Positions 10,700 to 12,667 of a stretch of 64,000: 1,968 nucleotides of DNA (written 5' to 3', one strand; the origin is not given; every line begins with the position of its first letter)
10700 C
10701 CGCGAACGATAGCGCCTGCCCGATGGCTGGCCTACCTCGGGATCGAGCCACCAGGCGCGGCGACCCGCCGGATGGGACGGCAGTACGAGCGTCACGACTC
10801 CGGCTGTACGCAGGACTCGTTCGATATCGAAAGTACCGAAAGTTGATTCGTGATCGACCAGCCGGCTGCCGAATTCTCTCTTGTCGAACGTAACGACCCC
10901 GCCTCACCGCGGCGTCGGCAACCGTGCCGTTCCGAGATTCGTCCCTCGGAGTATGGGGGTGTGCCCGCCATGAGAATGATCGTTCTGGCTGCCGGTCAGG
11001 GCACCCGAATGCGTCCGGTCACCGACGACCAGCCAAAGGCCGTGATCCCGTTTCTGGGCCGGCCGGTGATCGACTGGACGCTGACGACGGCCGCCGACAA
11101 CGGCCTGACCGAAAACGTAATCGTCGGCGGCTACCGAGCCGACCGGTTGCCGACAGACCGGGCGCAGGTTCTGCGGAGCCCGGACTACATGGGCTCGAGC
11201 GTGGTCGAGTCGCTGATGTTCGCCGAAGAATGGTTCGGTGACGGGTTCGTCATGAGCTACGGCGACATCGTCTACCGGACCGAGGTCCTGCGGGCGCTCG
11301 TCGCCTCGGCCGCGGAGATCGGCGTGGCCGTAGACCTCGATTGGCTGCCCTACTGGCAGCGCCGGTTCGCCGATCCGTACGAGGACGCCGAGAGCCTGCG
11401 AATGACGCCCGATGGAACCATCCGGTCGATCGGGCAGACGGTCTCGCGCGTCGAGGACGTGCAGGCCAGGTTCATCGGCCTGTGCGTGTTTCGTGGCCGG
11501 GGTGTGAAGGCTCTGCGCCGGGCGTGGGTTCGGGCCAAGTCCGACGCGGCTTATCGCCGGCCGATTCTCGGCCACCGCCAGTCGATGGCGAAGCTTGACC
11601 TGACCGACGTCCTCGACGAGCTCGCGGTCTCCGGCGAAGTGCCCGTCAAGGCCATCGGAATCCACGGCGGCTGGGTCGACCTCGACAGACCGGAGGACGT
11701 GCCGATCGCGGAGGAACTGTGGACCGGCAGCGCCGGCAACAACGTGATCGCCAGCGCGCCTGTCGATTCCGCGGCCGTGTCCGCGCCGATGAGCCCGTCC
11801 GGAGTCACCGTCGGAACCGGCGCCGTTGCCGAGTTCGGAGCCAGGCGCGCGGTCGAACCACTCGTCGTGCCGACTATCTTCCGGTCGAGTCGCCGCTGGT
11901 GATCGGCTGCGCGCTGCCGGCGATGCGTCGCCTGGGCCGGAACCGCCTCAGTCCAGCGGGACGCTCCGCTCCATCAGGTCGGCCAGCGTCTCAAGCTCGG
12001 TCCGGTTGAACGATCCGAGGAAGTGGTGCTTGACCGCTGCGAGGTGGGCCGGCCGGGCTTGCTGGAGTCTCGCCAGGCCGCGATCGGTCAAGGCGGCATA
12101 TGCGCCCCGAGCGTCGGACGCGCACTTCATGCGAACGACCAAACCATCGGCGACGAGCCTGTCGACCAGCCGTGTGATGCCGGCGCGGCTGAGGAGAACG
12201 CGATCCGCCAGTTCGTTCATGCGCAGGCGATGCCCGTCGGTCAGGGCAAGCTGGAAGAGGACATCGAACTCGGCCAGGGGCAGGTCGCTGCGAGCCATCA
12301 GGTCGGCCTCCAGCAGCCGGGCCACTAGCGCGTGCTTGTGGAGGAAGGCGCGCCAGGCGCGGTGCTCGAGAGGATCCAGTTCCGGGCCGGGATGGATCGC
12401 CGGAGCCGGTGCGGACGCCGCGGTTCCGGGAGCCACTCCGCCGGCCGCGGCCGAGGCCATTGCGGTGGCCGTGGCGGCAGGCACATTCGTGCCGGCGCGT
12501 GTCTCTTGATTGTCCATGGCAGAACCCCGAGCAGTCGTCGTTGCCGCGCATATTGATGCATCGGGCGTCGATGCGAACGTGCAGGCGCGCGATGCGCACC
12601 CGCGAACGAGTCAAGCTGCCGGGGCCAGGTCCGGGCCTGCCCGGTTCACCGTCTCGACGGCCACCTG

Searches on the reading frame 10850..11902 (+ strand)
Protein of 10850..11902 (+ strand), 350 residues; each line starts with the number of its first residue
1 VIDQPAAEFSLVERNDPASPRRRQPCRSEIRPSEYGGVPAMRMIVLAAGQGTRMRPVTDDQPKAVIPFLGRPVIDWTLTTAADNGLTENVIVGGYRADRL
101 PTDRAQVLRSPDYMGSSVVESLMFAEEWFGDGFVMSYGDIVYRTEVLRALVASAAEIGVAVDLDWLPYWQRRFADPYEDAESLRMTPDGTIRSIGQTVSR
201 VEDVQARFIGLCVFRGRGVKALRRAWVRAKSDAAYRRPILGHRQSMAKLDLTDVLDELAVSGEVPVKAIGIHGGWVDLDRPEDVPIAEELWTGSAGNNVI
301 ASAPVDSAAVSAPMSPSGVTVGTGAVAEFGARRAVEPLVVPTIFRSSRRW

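Call 96: search_protein_families(library=pfam, proteins=[window:10850-11902:+], max_evalue=0.0001)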
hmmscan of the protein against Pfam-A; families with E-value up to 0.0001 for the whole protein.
window:10850-11902:+ (350 aa): 3 families
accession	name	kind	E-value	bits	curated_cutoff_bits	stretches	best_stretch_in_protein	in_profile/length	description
PF12804.13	NTP_transf_3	-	5.9e-13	49.7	27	1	44-158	2-115/160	MobA-like NTP transferase domain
PF00483.29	NTP_transferase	-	9.7e-09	35.6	21.2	1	44-93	3-54/245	Nucleotidyl transferase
PF01128.25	IspD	-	1.7e-05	25.1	27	1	42-98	2-55/221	2-C-methyl-D-erythritol 4-phosphate cytidylyltransferase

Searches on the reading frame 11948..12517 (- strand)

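Call 43: search_protein_families(library=pfam, proteins=[window:11948-12517:-], max_evalue=0.001)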
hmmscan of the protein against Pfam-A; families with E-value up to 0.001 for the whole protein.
window:11948-12517:- (189 aa): 3 families
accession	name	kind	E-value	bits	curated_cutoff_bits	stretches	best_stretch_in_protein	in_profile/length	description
PF12802.13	MarR_2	-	6.5e-13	49.1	27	1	77-137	1-60/61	MarR family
PF01047.28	MarR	-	3.3e-10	40.1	24.6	1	80-137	2-57/59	MarR family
PF13412.12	HTH_24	-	7.5e-05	22.7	21.9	1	97-127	17-47/48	Winged helix-turn-helix DNA-binding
